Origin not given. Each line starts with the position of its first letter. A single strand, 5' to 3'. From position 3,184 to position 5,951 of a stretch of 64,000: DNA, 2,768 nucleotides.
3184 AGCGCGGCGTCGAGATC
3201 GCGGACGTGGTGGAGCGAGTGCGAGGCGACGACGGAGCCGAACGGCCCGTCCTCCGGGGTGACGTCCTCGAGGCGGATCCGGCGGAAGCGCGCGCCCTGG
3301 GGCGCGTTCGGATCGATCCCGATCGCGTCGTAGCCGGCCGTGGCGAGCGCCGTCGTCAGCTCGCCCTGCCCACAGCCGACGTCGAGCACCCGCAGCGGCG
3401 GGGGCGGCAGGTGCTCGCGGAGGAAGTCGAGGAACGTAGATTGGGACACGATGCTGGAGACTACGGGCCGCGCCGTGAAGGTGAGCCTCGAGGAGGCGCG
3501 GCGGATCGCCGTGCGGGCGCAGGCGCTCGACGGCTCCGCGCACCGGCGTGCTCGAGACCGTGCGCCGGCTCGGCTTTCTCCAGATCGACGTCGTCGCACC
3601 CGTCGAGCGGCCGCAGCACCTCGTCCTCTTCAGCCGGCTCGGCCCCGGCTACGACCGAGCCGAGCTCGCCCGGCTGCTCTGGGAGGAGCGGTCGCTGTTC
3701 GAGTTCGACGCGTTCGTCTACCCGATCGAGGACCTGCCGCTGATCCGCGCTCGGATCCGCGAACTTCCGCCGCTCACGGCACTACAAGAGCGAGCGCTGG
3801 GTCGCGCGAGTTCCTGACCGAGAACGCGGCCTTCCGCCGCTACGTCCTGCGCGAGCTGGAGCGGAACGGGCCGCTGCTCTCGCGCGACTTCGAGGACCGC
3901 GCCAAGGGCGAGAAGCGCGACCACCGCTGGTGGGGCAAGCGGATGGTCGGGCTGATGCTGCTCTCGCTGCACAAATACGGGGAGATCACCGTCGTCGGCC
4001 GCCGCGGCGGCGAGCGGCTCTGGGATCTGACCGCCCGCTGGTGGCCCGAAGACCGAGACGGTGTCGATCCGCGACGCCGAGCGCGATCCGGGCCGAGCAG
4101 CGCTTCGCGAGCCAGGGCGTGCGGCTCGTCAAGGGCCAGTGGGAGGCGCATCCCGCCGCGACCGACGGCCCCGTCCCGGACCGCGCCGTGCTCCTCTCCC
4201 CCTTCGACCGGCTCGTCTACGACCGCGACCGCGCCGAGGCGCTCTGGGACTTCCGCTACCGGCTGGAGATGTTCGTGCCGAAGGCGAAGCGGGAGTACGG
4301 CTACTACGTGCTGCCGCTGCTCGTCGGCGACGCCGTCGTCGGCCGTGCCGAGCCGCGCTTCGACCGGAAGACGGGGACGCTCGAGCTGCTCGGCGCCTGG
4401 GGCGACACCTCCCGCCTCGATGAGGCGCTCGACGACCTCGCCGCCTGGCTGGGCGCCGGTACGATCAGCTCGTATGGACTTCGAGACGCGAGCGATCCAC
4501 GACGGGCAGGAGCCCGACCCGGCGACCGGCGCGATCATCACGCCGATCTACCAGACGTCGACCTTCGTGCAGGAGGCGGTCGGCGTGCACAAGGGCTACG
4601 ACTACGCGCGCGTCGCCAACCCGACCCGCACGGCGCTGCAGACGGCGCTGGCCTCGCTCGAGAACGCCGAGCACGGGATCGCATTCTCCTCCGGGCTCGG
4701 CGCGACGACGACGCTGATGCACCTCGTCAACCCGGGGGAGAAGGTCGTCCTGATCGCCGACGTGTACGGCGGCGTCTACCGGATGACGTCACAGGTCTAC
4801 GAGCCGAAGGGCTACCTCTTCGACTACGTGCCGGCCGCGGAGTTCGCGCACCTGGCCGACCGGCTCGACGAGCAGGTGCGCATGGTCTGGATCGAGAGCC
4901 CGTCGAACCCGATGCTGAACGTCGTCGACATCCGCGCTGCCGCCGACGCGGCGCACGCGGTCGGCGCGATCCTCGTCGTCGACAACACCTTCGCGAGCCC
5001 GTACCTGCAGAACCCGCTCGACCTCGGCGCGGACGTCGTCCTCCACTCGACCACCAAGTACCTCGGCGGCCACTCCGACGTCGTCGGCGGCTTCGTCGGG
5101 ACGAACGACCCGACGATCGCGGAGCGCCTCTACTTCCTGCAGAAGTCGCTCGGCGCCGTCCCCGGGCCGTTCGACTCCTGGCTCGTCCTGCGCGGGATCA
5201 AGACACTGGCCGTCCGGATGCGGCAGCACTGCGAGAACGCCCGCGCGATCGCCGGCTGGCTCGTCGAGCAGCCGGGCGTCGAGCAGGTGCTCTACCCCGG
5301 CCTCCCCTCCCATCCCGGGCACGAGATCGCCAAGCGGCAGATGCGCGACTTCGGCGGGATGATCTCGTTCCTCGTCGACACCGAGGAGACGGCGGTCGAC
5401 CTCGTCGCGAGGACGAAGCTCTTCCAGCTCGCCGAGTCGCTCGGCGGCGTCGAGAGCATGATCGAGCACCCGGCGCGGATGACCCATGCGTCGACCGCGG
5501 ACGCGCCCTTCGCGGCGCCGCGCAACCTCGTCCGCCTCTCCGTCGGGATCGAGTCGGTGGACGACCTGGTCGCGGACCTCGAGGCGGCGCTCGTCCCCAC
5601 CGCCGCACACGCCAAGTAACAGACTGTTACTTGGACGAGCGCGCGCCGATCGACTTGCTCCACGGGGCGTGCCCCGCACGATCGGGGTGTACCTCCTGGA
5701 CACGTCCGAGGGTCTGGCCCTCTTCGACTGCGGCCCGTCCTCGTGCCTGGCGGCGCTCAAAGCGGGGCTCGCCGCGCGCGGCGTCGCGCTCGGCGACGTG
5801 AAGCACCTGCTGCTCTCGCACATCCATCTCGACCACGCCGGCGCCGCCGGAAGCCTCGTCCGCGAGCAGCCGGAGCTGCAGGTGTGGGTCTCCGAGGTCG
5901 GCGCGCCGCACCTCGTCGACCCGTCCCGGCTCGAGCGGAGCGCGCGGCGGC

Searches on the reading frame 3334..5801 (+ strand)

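Call 18: search_protein_families(library=pfam, proteins=[window:3334-5619:+, window:3744-5801:+])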
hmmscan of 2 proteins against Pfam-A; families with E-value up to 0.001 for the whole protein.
window:3334-5619:+ (761 aa): 2 families
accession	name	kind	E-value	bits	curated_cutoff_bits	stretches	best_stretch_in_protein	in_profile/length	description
PF01053.26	Cys_Met_Meta_PP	-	1.7e-141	471.7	27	1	384-753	1-380/381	Cys/Met metabolism PLP-dependent enzyme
PF00155.27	Aminotran_1_2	-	0.00013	21.7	19.7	1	426-555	37-190/361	Aminotransferase class I and II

window:3744-5801:+ (685 aa): 0 families
